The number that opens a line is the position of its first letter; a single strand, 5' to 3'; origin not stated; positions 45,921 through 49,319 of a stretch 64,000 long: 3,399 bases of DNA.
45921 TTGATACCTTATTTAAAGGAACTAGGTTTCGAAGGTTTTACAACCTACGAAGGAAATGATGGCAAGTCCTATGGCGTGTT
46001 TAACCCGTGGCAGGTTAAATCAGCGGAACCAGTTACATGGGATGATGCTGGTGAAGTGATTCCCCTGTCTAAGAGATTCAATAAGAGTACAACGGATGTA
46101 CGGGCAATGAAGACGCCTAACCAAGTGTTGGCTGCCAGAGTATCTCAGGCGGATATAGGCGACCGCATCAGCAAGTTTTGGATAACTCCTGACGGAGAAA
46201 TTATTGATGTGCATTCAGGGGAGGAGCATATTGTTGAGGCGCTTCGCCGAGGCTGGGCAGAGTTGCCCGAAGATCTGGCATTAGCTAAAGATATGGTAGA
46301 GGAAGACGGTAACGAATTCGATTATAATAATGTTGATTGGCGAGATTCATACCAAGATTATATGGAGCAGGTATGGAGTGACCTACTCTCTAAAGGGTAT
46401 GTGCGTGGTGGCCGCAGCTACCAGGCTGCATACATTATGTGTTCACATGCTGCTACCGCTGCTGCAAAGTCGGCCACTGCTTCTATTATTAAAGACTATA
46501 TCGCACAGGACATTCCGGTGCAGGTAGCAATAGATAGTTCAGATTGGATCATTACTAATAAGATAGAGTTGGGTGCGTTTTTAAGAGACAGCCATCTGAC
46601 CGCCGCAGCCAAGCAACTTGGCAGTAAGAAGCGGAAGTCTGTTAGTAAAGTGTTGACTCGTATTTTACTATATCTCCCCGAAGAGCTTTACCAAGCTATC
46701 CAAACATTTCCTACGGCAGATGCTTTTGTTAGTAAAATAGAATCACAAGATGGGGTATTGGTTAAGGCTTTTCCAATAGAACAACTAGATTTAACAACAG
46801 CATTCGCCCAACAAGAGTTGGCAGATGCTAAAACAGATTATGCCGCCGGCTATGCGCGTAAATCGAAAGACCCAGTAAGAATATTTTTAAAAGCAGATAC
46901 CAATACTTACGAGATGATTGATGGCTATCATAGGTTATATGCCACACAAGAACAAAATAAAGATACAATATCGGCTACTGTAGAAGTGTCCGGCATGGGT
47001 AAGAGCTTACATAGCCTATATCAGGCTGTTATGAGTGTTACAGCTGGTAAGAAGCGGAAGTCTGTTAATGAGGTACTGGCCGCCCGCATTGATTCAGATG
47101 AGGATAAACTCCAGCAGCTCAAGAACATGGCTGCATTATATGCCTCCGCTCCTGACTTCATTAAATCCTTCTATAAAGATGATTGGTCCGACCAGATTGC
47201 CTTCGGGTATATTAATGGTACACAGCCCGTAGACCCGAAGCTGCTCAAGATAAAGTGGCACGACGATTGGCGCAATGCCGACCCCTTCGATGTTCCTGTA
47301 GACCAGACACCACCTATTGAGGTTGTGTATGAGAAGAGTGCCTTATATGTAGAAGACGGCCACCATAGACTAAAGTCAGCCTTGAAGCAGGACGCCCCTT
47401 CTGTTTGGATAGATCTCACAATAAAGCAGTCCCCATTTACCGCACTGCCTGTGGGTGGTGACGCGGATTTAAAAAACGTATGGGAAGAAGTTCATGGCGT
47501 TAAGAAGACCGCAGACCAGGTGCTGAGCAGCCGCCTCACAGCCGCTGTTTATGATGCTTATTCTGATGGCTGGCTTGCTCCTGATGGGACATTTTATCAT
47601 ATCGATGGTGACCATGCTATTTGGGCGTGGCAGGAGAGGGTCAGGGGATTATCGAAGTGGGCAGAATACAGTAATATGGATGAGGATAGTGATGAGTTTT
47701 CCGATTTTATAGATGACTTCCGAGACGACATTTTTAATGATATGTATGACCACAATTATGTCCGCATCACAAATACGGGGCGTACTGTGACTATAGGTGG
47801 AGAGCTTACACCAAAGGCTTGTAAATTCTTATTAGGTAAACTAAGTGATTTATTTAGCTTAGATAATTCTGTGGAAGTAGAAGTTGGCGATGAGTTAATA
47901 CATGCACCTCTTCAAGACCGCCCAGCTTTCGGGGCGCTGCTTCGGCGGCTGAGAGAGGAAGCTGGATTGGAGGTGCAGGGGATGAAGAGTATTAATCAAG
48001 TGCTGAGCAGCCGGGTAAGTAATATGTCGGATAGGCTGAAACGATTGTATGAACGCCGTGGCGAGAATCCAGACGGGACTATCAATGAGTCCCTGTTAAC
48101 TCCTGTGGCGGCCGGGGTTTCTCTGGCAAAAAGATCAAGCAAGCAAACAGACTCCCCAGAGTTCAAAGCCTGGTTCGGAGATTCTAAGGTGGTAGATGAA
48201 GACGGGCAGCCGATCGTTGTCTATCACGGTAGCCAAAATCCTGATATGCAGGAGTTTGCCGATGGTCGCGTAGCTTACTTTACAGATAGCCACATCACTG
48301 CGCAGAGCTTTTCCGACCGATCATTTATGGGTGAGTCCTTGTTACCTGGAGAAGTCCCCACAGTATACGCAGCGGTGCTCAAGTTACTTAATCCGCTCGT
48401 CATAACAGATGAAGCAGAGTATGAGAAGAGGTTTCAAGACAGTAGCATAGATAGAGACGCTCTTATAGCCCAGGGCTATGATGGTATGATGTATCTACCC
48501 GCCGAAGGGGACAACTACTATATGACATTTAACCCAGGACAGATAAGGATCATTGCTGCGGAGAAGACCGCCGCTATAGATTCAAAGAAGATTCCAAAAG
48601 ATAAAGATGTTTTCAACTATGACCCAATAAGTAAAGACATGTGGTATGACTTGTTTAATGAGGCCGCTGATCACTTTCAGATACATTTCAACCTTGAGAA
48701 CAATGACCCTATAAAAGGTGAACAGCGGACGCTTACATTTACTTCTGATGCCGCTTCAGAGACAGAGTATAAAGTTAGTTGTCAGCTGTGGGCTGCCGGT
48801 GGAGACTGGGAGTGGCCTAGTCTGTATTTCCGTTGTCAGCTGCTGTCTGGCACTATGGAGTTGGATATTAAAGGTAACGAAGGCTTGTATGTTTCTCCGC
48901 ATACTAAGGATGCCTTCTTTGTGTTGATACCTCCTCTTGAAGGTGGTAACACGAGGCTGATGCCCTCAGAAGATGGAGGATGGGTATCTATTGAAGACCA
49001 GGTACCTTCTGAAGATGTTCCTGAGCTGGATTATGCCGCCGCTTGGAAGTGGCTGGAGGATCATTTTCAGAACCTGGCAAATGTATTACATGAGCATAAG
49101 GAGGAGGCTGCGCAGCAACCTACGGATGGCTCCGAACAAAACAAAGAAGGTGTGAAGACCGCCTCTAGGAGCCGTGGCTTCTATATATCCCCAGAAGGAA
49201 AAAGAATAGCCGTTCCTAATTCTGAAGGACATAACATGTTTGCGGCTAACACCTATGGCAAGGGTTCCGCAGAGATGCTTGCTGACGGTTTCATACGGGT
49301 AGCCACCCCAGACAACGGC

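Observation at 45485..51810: Recurring inter-module linker peptide; two copies are a perfect 31-nt direct DNA repeat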

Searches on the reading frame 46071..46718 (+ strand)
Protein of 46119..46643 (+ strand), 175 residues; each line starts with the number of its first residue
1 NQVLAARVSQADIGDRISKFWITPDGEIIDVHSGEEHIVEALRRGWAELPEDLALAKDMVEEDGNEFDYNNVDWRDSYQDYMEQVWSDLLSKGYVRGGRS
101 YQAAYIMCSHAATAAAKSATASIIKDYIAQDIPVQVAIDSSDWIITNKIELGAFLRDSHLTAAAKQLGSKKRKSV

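Call 40: search_protein_representatives(alignment_id=A1)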
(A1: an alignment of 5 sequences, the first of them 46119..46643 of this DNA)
Query: 5 sequences, 151 profile positions. Proteins with E-value up to 0.001 (for the whole library): 182; up to 1e-10: 44; up to 1e-30: 6. The best 150 are listed.
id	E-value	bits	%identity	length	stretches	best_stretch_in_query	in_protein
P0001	7.5e-248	827.7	-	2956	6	1-150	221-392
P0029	7.6e-91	318.1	-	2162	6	8-141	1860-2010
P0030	5.9e-64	230.8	-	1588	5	17-144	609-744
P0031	5.4e-36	140.0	-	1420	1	4-144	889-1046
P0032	1.7e-35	138.4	-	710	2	8-143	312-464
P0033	1.7e-34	135.2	-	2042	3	16-150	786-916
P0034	8.1e-28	113.5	-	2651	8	17-109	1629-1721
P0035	2.1e-26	108.9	-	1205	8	14-115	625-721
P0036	2.3e-26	108.8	-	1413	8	10-122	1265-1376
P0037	3.9e-25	104.7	-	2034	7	7-81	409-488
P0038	2.7e-24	102.0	-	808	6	17-113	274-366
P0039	4.6e-24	101.3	-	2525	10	10-102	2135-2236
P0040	1.6e-23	99.5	-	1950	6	16-88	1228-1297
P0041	1.4e-21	93.2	-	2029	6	16-84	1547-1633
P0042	1.2e-20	90.2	-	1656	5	15-117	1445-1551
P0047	2.1e-18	82.9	-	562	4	12-117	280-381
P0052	1.8e-16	76.6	-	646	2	16-140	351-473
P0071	8.5e-11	58.2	-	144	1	8-137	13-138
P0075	2.1e-10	56.9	-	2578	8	14-119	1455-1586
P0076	3.1e-10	56.4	-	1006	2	12-146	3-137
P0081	1.6e-09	54.1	-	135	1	4-140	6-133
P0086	7.3e-09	51.9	-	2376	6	6-79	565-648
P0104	1.0e-07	48.2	-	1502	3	11-85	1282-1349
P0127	7.2e-06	42.2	-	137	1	13-115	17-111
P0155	6.5e-05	39.1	-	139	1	18-144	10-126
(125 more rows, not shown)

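Call 43: search_protein_families(library=pfam, proteins=[P0071, P0081, P0127, P0155, P0032, P0029, P0030, P0035, P0047, P0031], max_evalue=0.01)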
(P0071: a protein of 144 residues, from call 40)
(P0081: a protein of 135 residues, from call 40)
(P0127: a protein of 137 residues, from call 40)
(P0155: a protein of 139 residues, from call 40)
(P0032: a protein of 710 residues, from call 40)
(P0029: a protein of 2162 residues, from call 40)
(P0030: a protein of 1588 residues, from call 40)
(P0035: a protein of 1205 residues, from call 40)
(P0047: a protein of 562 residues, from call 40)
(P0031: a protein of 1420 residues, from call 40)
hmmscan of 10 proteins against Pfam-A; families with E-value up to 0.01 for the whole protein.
P0071 (144 aa): 0 families

P0081 (135 aa): 0 families

P0127 (137 aa): 0 families

P0155 (139 aa): 0 families

P0032 (710 aa): 2 families
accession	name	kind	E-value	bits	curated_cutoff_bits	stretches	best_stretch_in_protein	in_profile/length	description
PF18760.7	ART-PolyVal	-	5e-21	76.4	31.2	1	56-168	1-135/140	ADP-Ribosyltransferase in polyvalent proteins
PF23279.1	TPR_25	-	0.0049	17.4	27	0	582-650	46-110/145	Fungal tetratrico peptide repeats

P0029 (2162 aa): 1 family
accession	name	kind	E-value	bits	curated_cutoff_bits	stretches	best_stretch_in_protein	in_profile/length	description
PF18760.7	ART-PolyVal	-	1.1e-56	191.9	31.2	3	482-611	1-140/140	ADP-Ribosyltransferase in polyvalent proteins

P0030 (1588 aa): 4 families
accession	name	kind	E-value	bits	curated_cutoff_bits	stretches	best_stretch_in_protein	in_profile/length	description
PF18760.7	ART-PolyVal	-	1.2e-18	68.6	31.2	1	424-582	1-140/140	ADP-Ribosyltransferase in polyvalent proteins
PF23474.1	Acb1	-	2.3e-09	37.6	27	1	1237-1325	36-115/144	Anti-CBASS protein Acb1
PF13563.12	2_5_RNA_ligase2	-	4.5e-09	36.9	27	1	1237-1342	27-143/152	2'-5' RNA ligase superfamily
PF15891.11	Nuc_deoxyri_tr2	-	7e-05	23.6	30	1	959-1016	1-74/105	Nucleoside 2-deoxyribosyltransferase like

P0035 (1205 aa): 2 families
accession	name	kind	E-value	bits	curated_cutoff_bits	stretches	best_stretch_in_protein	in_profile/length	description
PF08683.16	CAMSAP_CKK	-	0.00013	22.4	27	0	222-267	16-61/119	Microtubule-binding calmodulin-regulated spectrin-associated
PF09158.15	MotCF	-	0.0087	16.6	25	0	223-261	50-88/103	Bacteriophage T4 MotA, C-terminal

P0047 (562 aa): 1 family
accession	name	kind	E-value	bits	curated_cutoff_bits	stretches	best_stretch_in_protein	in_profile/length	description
PF10387.14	DUF2442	-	0.00083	20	23.9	0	98-121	16-39/72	Protein of unknown function (DUF2442)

P0031 (1420 aa): 2 families
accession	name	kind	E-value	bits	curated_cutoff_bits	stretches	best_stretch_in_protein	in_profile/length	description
PF18760.7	ART-PolyVal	-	6.5e-14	53.3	31.2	1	1280-1415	2-131/140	ADP-Ribosyltransferase in polyvalent proteins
PF18905.5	DUF5661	-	9.8e-06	26.3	27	1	25-84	19-65/65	Protein of unknown function (DUF5661)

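Call 47: find_encoding_contigs(protein=P0032, flank=10000, max_places=3)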
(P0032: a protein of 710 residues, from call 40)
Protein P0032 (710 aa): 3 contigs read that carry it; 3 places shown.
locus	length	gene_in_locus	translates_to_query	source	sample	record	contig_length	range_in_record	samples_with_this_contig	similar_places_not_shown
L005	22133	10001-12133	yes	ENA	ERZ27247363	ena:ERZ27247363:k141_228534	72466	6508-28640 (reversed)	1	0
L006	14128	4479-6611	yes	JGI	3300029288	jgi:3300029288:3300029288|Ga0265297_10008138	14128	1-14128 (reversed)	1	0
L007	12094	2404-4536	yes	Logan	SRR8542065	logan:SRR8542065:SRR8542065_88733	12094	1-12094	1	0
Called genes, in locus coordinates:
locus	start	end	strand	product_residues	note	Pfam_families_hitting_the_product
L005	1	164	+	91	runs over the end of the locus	-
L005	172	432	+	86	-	-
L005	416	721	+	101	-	-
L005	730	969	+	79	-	-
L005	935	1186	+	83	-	-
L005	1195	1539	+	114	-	-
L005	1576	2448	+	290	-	-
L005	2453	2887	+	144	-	-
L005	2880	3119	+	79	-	-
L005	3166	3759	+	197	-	-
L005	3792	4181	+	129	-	-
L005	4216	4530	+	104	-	PF13384:HTH_23 (faint), PF13518:HTH_28 (faint), PF08765:Mor (weak)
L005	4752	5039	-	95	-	-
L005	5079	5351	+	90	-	-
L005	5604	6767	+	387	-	-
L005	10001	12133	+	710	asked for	PF18760:ART-PolyVal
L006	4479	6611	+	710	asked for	PF18760:ART-PolyVal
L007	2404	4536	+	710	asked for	PF18760:ART-PolyVal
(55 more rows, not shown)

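Call 48: find_encoding_contigs(protein=P0029, flank=10000, max_places=3)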
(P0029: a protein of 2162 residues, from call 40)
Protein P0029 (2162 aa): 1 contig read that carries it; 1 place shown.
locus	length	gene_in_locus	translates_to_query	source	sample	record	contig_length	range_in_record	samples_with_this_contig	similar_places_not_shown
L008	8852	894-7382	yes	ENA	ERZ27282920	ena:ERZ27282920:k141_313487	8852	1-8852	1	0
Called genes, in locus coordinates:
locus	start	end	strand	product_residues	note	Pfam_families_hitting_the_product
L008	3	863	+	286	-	?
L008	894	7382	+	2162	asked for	PF02195:ParB_N (faint), PF18760:ART-PolyVal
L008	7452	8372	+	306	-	-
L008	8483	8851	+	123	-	?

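Call 54: find_encoding_contigs(protein=P0031, flank=6000, max_places=2)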
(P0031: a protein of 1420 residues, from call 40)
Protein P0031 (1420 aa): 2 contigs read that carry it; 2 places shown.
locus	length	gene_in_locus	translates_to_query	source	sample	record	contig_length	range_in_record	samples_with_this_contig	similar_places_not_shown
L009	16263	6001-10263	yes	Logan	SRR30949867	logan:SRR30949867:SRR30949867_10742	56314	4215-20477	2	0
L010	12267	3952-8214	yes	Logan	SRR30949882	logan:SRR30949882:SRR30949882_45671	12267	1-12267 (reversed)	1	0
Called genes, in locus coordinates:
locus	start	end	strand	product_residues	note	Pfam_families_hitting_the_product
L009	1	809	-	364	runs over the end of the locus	-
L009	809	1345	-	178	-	-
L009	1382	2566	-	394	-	-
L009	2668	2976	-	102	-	-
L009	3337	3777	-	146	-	-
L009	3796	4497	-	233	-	-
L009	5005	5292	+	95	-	PF13466:STAS_2, PF01740:STAS (weak)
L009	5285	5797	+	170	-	-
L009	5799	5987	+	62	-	-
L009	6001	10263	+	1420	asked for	PF18905:DUF5661 (faint), PF18760:ART-PolyVal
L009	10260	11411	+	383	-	-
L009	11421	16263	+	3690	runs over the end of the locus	-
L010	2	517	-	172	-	?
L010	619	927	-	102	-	-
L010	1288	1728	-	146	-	-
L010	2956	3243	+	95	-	PF13466:STAS_2, PF01740:STAS (weak)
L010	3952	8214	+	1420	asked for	PF18905:DUF5661 (faint), PF18760:ART-PolyVal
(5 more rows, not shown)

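Call 55: find_encoding_contigs(protein=P0052, flank=6000, max_places=2)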
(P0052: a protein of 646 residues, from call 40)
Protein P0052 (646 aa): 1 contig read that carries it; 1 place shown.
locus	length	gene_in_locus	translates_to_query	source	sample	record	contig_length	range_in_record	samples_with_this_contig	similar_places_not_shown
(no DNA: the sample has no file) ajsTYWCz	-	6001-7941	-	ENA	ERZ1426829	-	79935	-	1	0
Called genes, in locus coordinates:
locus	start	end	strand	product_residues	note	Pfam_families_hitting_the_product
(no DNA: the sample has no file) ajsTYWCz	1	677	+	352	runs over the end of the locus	PF01385:OrfB_IS605, PF07282:Cas12f1-like_TNB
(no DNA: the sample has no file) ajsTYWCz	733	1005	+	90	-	-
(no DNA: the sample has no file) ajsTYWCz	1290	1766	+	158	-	-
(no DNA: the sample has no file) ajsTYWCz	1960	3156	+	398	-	-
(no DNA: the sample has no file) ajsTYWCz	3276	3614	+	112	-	-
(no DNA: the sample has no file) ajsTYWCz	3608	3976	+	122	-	-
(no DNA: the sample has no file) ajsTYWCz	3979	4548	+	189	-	-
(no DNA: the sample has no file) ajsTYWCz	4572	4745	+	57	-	-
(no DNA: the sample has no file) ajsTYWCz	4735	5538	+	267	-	PF07883:Cupin_2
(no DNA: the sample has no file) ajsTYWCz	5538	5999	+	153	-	-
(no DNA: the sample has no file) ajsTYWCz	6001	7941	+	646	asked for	-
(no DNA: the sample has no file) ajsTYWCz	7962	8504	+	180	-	-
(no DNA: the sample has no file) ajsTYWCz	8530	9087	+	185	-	-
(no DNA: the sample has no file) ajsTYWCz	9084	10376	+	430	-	PF00534:Glycos_transf_1, PF13692:Glyco_trans_1_4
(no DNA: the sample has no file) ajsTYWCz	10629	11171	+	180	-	PF00293:NUDIX (weak)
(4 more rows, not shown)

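Call 56: find_encoding_contigs(protein=P0076, flank=6000, max_places=2)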
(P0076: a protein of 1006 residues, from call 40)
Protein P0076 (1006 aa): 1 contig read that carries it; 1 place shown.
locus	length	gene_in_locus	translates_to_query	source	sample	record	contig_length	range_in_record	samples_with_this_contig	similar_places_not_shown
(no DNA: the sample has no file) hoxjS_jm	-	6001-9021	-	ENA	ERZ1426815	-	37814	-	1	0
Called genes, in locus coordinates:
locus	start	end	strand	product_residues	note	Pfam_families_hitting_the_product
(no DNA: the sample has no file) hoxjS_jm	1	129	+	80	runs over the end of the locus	-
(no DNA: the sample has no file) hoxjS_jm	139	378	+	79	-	-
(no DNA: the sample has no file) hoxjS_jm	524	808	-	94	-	-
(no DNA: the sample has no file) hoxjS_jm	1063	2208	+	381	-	-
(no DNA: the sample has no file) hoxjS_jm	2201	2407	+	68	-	-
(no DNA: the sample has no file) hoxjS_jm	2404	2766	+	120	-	-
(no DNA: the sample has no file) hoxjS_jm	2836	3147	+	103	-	-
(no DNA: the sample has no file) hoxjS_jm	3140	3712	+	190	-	-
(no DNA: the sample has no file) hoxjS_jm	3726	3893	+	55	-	-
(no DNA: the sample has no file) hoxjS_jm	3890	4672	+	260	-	PF07883:Cupin_2, PF02311:AraC_binding (weak)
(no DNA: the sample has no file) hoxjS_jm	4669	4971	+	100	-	-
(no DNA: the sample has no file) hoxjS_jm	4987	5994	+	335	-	-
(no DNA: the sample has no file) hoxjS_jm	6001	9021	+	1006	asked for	PF00293:NUDIX, PF02223:Thymidylate_kin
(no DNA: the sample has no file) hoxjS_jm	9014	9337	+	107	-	PF20137:BubE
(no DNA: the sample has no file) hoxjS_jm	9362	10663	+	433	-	PF00534:Glycos_transf_1, PF13692:Glyco_trans_1_4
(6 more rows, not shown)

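Call 58: predict_structure(alignment_id=A2)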
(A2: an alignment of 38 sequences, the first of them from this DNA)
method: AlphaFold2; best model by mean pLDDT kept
length: 216 residues; sequences in the alignment: 38
mean_pLDDT: 79.4   pTM: 0.65
mean pLDDT of the five models: 79.4, 79.1, 78.6, 77.1, 76.7
residues with pLDDT >= 90: 100; 70-90: 54; 50-70: 32; < 50: 30
segments of 3 or more residues with pLDDT < 50: 1-3, 7-15, 18-24, 184-190
pLDDT, mean of each block of 10 residues (from residue 1): 46 47 48 85 94 93 87 80 74 80 97 95 96 95 96 96 97 74 50 64 83 64
secondary structure, 60 per line:
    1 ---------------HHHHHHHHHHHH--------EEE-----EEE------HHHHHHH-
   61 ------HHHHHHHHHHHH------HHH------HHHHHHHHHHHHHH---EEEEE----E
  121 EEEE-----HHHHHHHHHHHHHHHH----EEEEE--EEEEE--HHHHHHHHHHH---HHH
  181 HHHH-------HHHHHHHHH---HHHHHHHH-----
elements in order: H16-27 E36-38 E44-46 H53-59 H67-78 H94-107 E111-115 E120-124 H130-145 E150-154 E157-161 H164-174 H178-184 H192-200 H204-211

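Call 96: find_encoding_contigs(protein=P0086, flank=8000, max_places=1)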
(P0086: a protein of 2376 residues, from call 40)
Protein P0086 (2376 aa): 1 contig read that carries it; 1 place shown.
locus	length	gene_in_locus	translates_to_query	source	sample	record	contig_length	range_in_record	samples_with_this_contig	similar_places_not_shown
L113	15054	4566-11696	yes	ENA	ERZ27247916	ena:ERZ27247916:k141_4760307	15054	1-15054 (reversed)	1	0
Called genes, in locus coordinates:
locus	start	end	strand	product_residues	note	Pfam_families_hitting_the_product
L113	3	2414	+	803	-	?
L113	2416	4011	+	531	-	-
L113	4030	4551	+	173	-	-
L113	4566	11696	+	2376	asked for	-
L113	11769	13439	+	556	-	-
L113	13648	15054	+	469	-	?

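Call 97: find_encoding_contigs(protein=P0075, flank=8000, max_places=1)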
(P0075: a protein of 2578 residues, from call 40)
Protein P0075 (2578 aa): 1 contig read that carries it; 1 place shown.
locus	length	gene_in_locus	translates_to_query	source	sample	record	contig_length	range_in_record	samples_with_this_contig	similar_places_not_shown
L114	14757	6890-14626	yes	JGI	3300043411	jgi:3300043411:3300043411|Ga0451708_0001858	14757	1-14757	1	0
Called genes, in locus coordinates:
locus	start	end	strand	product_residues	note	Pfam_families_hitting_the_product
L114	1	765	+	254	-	?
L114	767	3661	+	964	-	-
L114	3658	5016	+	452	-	-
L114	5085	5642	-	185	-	-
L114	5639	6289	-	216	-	-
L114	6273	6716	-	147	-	PF04480:DUF559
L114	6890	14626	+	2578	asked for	PF13563:2_5_RNA_ligase2, PF23474:Acb1 (weak), PF18760:ART-PolyVal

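Call 102: search_protein_families(library=pfam, proteins=[window:46119-46643:+], max_evalue=1)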
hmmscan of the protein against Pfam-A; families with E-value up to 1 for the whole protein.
window:46119-46643:+ (175 aa): 1 family
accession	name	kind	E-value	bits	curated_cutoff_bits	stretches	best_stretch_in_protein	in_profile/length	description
PF09539.15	DUF2385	-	0.16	12.9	25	1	82-119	44-81/96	Protein of unknown function (DUF2385)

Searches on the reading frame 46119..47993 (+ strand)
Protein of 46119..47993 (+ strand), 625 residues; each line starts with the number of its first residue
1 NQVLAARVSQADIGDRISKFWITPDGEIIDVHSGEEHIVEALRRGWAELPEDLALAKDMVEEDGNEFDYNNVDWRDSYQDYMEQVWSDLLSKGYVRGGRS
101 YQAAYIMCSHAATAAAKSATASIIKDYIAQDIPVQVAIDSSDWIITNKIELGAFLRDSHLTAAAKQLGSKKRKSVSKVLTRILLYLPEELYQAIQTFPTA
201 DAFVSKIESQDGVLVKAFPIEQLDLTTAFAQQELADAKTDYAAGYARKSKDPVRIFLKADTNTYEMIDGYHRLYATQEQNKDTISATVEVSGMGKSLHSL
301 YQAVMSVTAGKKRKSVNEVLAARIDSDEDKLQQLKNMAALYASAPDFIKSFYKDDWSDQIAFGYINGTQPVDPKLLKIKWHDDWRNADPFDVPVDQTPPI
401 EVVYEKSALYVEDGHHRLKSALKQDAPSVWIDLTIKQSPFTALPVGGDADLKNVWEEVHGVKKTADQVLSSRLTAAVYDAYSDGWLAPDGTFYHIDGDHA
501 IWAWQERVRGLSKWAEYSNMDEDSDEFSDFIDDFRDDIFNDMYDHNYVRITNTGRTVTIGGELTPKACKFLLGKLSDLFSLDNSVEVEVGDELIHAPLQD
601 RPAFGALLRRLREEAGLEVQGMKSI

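Call 46: find_homologous_proteins(query=window:46119-47993:+, max_evalue=0.001)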
Query window:46119-47993:+: 8000 candidates shared short words with the query, none scored E <= 0.001.

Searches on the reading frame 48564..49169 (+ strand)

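Call 102: search_protein_families(library=pfam, proteins=[window:48564-49169:+], max_evalue=1)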
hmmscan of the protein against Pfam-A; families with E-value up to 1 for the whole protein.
window:48564-49169:+ (202 aa): 1 family
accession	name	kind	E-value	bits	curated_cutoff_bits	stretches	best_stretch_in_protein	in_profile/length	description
PF16076.10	Acyltransf_C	-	0.067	13.6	26.5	1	147-181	17-50/74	Acyltransferase C-terminus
